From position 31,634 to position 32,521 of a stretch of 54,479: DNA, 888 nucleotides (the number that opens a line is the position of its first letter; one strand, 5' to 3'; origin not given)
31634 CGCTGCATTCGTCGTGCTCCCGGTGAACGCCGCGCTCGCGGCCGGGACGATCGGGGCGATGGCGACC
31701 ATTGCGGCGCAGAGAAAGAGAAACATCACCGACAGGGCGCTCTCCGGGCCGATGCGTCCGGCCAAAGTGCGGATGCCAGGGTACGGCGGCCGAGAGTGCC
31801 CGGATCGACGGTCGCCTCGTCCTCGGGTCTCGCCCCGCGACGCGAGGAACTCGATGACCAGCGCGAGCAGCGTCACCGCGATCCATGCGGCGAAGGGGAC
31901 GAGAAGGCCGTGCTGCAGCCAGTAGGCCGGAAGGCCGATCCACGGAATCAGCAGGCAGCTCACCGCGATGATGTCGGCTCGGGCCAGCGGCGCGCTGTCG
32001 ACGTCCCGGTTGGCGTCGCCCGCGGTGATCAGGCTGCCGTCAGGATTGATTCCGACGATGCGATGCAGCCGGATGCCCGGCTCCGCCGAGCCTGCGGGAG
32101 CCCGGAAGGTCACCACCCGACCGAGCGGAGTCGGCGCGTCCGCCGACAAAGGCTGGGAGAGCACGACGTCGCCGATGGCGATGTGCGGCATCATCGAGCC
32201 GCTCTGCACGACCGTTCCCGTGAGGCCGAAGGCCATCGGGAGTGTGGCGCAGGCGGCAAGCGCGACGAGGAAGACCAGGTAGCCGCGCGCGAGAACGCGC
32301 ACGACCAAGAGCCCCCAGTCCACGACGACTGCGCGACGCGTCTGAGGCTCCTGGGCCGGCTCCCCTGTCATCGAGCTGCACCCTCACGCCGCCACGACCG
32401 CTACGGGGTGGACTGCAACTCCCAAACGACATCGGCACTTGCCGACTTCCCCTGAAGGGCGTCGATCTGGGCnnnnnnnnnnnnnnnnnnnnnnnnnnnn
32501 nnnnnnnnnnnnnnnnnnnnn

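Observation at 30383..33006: SipW-type signal peptidase fused in-frame to its own predicted substrate, next to a TasA/camelysin-like gene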

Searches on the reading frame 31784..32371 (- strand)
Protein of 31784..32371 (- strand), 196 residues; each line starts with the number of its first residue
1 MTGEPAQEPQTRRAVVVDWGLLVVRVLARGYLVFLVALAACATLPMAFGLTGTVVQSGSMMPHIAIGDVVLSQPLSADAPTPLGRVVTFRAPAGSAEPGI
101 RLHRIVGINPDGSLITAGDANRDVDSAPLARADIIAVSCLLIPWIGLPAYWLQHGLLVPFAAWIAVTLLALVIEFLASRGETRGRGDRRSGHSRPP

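Call 16: search_solved_structures(query=window:31784-32371:-, max_evalue=10, show_alignments=2)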
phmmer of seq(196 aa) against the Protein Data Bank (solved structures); distinct sequences matched with E-value up to 10: 8.
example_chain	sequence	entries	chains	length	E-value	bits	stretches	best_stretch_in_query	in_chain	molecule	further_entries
6s5y_A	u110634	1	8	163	0.00013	25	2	76-124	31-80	Group B streptococcal R4 surface protein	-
6s5x_A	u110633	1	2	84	0.13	15.2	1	66-118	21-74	Group B streptococcal R4 surface protein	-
1ebl_A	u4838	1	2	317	0.26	14.2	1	32-122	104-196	BETA-KETOACYL-ACP SYNTHASE III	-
1hn9_A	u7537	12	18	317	0.29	14.1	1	32-122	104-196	BETA-KETOACYL-ACYL CARRIER PROTEIN SYNTHASE III | 3-oxoacyl-[acyl-carrier-protein] synthase III | 3-oxoacyl-[acyl-carrier-protein] synthase 3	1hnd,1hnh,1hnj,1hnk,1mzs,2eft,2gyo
6x7r_A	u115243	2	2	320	0.29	14.1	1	32-122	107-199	3-oxoacyl-[acyl-carrier-protein] synthase 3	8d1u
9ka2_A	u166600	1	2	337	0.31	14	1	32-122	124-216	Beta-ketoacyl-[acyl-carrier-protein] synthase III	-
3il9_A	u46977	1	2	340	0.33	13.9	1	32-122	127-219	3-oxoacyl-[acyl-carrier-protein] synthase 3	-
4ylt_A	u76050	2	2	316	0.63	13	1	38-97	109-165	3-oxoacyl-[acyl-carrier-protein] synthase 3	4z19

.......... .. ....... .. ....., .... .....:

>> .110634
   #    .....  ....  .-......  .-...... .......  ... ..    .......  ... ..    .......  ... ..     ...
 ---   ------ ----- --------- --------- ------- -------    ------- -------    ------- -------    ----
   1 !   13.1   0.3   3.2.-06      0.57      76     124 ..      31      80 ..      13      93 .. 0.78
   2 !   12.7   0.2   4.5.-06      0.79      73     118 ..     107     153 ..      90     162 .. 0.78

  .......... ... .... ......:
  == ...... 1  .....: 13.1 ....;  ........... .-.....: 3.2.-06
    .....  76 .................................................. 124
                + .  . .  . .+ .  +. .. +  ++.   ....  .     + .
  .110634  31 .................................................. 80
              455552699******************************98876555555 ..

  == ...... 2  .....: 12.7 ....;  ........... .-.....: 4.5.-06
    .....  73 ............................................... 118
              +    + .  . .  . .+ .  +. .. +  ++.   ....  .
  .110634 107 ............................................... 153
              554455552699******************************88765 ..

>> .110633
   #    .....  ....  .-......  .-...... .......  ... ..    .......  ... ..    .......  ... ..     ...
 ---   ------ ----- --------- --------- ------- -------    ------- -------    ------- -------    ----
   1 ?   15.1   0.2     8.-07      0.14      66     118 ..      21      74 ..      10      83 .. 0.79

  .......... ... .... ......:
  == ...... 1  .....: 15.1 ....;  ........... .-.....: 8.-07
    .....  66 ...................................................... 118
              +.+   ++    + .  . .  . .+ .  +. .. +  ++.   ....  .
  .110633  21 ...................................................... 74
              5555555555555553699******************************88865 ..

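Call 43: search_protein_representatives(protein=window:31832-32371:-)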
Query: 180 residues. Proteins with E-value up to 0.001 (for the whole library): 5665; up to 1e-10: 1198; up to 1e-30: 37. The best 150 are listed.
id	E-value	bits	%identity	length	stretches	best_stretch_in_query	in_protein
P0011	2.8e-80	284.6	74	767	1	1-179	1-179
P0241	3.5e-56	206.1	63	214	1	18-175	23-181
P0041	4.1e-54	199.4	60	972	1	12-175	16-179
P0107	4.7e-52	192.7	57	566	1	6-178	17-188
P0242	5.5e-51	189.2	57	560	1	8-177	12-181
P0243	8.9e-51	188.5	58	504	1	8-173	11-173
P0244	3.0e-50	186.8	55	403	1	7-173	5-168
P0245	5.9e-47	176.1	54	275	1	17-176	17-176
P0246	1.7e-45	171.3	55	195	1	18-178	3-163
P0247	4.2e-44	166.8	53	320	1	11-179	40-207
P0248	7.5e-42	159.5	53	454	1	18-175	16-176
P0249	9.0e-40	152.7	52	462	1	18-178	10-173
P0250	1.7e-39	151.8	52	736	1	11-173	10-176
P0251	8.3e-39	149.6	50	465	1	9-176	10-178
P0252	2.9e-38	147.8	66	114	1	18-126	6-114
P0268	7.2e-33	130.2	41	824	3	18-177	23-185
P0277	6.4e-30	120.6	46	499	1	17-174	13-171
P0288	9.7e-28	113.5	45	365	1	20-176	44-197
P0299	2.5e-26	108.9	42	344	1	12-167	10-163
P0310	8.5e-25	103.9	40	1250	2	12-174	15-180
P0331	2.6e-23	99.1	38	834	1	22-172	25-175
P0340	5.2e-23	98.1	46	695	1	21-166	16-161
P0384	1.1e-21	93.8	40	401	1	6-170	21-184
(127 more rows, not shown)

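Call 51: search_protein_families(library=pfam, proteins=[P0248, P0277, P0250, P0268, P0310, P0288, P0299, P0331, P0340, P0384], max_evalue=0.01)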
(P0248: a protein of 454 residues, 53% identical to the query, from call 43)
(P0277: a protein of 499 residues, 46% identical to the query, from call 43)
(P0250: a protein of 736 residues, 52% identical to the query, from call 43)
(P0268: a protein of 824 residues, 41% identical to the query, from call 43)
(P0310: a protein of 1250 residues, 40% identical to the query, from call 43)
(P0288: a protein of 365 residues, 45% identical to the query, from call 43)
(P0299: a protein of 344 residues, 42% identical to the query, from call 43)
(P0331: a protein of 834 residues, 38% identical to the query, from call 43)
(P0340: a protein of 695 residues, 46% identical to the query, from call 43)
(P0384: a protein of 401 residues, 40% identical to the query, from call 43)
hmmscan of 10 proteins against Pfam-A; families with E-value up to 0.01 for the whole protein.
P0248 (454 aa): 1 family
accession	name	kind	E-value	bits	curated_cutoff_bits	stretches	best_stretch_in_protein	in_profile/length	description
PF11999.13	Ice_binding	-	1.9e-31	109.8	28.7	1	265-451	2-207/208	Ice-binding-like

P0277 (499 aa): 2 families
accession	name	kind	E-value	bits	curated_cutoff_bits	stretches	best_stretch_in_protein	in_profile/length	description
PF13385.13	Laminin_G_3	-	7.6e-15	55.8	27.6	1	345-492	17-150/151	Concanavalin A-like lectin/glucanases superfamily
PF10502.14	Peptidase_S26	-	0.00043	20.7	22.9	1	27-105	4-80/168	Signal peptidase, peptidase S26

P0250 (736 aa): 5 families
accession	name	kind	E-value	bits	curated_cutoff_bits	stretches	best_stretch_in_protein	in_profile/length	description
PF13385.13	Laminin_G_3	-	1.8e-41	142.3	27.6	2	571-730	2-151/151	Concanavalin A-like lectin/glucanases superfamily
PF02210.31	Laminin_G_2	-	3.7e-12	47.3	22.9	1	628-719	27-123/126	Laminin G domain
PF00054.30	Laminin_G_1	-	2.3e-06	28.3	24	0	629-720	29-126/131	Laminin G domain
PF10502.14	Peptidase_S26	-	0.002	18.6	22.9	1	31-114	4-83/168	Signal peptidase, peptidase S26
PF01048.26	PNP_UDP_1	-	0.003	17.4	25.1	0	58-125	80-155/233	Phosphorylase superfamily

P0268 (824 aa): 3 families
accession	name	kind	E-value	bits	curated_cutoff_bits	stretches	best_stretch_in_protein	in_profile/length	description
PF17957.7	Big_7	-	3.2e-20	73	24.1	3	271-342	1-70/70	Bacterial Ig domain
PF19077.6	Big_13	-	0.00017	22.5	27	0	489-553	40-100/102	Bacterial Ig-like domain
PF13750.12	Big_3_3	-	0.00066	19.8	27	0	515-575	3-62/157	Bacterial Ig-like domain (group 3)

P0310 (1250 aa): 5 families
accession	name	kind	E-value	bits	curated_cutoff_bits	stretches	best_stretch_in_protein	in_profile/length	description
PF19077.6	Big_13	-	4.1e-10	40.5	27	2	545-600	48-101/102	Bacterial Ig-like domain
PF13750.12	Big_3_3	-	9.5e-10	38.8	27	1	449-594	2-142/157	Bacterial Ig-like domain (group 3)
PF17957.7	Big_7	-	0.00041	21.4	24.1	1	493-564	1-55/70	Bacterial Ig domain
PF10502.14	Peptidase_S26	-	0.00051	20.5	22.9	1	33-112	3-78/168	Signal peptidase, peptidase S26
PF18887.5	MBG_3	-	0.0085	16.6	25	1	652-697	11-56/72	MBG domain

P0288 (365 aa): 2 families
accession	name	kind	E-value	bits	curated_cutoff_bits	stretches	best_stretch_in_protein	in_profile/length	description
PF10502.14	Peptidase_S26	-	0.00012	22.6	22.9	1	57-126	6-77/168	Signal peptidase, peptidase S26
PF00041.27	fn3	-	0.0011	19.5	25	1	268-357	2-79/84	Fibronectin type III domain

P0299 (344 aa): 3 families
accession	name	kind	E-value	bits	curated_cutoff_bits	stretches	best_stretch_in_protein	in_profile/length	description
PF00553.25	CBM_2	-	1.3e-06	29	24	1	250-341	15-101/101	Cellulose binding domain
PF10502.14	Peptidase_S26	-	0.0016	18.9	22.9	1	30-102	5-78/168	Signal peptidase, peptidase S26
PF11992.13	TgpA_N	-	0.0025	17.3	30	1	9-70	143-214/333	TgpA N-terminal domain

P0331 (834 aa): 1 family
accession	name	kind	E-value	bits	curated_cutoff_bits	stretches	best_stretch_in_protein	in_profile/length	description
PF10502.14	Peptidase_S26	-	0.0013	19.2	22.9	1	37-109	7-78/168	Signal peptidase, peptidase S26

P0340 (695 aa): 5 families
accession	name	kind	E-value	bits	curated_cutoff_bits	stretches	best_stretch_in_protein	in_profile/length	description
PF13385.13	Laminin_G_3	-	1.1e-21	78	27.6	2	537-689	4-151/151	Concanavalin A-like lectin/glucanases superfamily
PF02210.31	Laminin_G_2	-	4.4e-06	27.6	22.9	1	580-672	23-117/126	Laminin G domain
PF00054.30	Laminin_G_1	-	6.1e-05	23.7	24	1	570-641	11-85/131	Laminin G domain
PF10502.14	Peptidase_S26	-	8.6e-05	23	22.9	1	29-99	7-79/168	Signal peptidase, peptidase S26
PF07953.20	Toxin_R_bind_N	-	0.0032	17.7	23.8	0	580-637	89-151/191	Clostridium neurotoxin, N-terminal receptor binding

P0384 (401 aa): 0 families

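Call 55: search_solved_structures(query=A3, max_evalue=1, show_alignments=2)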
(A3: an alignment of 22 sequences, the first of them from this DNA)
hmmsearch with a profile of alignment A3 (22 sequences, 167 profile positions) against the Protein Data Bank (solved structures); distinct sequences matched with E-value up to 1: 19.
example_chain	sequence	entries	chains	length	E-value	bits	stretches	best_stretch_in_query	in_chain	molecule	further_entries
7p2q_A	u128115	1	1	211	1.6e-15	60.2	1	20-154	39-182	Signal peptidase complex catalytic subunit SEC11C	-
7p2p_A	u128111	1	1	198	3.5e-15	59.1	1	22-159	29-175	Signal peptidase complex catalytic subunit SEC11A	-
9rjb_A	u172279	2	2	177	2.4e-14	56.4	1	22-159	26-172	Signal peptidase complex catalytic subunit SEC11A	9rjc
3cmu_A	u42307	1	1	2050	3.7e-09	39.5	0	52-115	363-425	Protein recA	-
3cmt_A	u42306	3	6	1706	1.6e-07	34.2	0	52-115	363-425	Protein recA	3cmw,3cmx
3cmv_A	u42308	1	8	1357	8.3e-06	28.6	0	52-115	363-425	Protein recA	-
1t7d_A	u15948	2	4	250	0.1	15.3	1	39-66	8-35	SIGNAL PEPTIDASE I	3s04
1kn9_A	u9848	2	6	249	0.11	15.2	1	39-66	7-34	Signal peptidase I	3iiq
1b12_A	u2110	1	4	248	0.11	15.2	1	39-66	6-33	SIGNAL PEPTIDASE I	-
6b88_A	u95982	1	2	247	0.11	15.1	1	39-66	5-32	Signal peptidase I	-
9nlo_A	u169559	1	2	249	0.12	15.1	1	39-66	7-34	Signal peptidase I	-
3fz0_A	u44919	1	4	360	0.16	14.6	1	67-124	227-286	Nucleoside hydrolase, putative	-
1g18_A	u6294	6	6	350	0.92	12.2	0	54-120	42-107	RECA PROTEIN | RecA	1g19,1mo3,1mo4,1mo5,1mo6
4po1_A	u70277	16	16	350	0.93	12.2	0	54-120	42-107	Protein RecA | Protein RecA, 1st part, 2nd part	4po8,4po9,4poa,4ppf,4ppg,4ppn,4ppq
2zrh_A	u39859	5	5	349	0.94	12.2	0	69-121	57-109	Protein recA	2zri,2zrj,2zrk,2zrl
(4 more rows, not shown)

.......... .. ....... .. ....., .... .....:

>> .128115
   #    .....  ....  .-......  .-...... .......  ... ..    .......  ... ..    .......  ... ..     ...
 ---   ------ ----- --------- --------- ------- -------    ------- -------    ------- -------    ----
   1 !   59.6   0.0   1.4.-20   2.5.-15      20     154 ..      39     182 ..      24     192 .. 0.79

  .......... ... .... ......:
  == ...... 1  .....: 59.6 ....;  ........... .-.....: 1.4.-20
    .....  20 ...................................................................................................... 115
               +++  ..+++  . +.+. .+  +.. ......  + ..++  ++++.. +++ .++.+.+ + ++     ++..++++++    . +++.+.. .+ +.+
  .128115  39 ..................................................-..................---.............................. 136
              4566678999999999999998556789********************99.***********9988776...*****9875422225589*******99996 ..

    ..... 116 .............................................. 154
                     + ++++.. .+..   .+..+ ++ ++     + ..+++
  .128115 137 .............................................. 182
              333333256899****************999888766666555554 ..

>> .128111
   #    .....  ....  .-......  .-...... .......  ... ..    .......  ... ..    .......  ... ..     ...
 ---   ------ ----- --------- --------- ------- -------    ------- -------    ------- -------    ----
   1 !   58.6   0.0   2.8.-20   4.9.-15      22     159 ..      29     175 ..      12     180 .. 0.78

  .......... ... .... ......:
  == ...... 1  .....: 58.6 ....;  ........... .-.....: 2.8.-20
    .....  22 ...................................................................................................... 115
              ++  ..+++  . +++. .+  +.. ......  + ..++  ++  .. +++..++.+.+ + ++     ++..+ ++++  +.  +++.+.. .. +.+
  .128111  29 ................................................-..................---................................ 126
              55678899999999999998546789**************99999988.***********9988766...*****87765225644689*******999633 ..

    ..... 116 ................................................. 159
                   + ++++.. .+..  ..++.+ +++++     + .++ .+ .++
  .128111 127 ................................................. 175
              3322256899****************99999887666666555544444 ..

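Call 58: find_related_loci(query=A4, collection=genome_contigs, flank=5000)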
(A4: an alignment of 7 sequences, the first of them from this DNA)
Query A4 (167 aa) in genome_contigs; peptide patterns used: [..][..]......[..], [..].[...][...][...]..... (x = any residue, [..] = any of these).
105 stretches matched a pattern; 75 encode a relative of the query (tblastn E <= 1e-3); 75 distinct loci.
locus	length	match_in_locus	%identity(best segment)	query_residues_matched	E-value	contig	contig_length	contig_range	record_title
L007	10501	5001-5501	84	1-167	9e-92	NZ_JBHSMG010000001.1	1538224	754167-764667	Lysinimonas soli strain KACC 13362 spades_K_17_127_1, whole genome shotgun sequence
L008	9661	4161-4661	83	1-167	1e-89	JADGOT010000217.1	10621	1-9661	MAG: Glaciihabitans sp. isolate Chersky_586 k127_11550991, whole genome shotgun sequence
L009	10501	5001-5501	78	1-167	5e-83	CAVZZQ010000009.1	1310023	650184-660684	MAG: uncultured Actinomycetota bacterium isolate MFD01721.bin.2.160 genome assembly, contig: contig_9785, whole genome s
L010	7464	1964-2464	83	1-167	2e-81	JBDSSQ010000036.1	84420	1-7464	MAG: Pseudolysinimonas sp. isolate cluster1_bin.538 k127_10158620, whole genome shotgun sequence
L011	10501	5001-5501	74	1-167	2e-78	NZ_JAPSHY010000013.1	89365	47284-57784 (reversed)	MAG: Microbacterium sp. isolate RM44_bin.004 NODE_131_length_89365_cov_7.853325, whole genome shotgun sequence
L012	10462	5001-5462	80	14-167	2e-76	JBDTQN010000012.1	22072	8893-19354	MAG: Pseudolysinimonas sp. isolate cluster3_bin.222 NODE_8010_length_22072_cov_6.520870, whole genome shotgun sequence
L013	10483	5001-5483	61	2-162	3e-61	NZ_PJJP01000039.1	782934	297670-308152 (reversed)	Cryobacterium sp. N22 scaffold3, whole genome shotgun sequence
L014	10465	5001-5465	61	2-156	9e-60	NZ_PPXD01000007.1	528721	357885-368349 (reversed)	Cryobacterium zongtaii strain TMN-42 scaffold1, whole genome shotgun sequence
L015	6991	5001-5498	59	2-167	3e-57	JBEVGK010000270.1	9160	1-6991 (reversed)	MAG: Lacisediminihabitans sp. isolate T2R4BO_autometa_bin_0054 T2R4BO_autometa_bin_0054_k133_7164783, whole genome shotg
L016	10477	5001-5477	60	5-163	2e-55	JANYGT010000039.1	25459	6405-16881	MAG: Lacisediminihabitans sp. isolate 341R_metabinner_61_sub 341R_k141_166587, whole genome shotgun sequence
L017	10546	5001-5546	54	2-162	2e-54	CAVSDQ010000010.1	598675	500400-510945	MAG: uncultured Actinomycetota bacterium isolate MFD02134.bin.2.64 genome assembly, contig: contig_23316, whole genome s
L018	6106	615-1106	54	4-167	6e-49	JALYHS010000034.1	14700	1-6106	MAG: Actinomycetota bacterium isolate HIE bin5 SD1475-77_k127_1443623, whole genome shotgun sequence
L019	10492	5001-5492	58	2-144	1e-49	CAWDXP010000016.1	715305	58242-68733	MAG: uncultured Actinomycetota bacterium isolate MFD09730.bin.3.100 genome assembly, contig: contig_410, whole genome sh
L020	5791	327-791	54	8-162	6e-48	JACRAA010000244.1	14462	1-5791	MAG: Actinomycetota bacterium isolate NC_groundwater_1581_Pr3_B-0.1um_70_8 SR-2_scaffold_141_2077283, whole genome shotg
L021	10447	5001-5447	55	17-165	2e-47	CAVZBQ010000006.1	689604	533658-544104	MAG: uncultured Actinomycetota bacterium isolate MFD00905.bin.2.131 genome assembly, contig: contig_4809, whole genome s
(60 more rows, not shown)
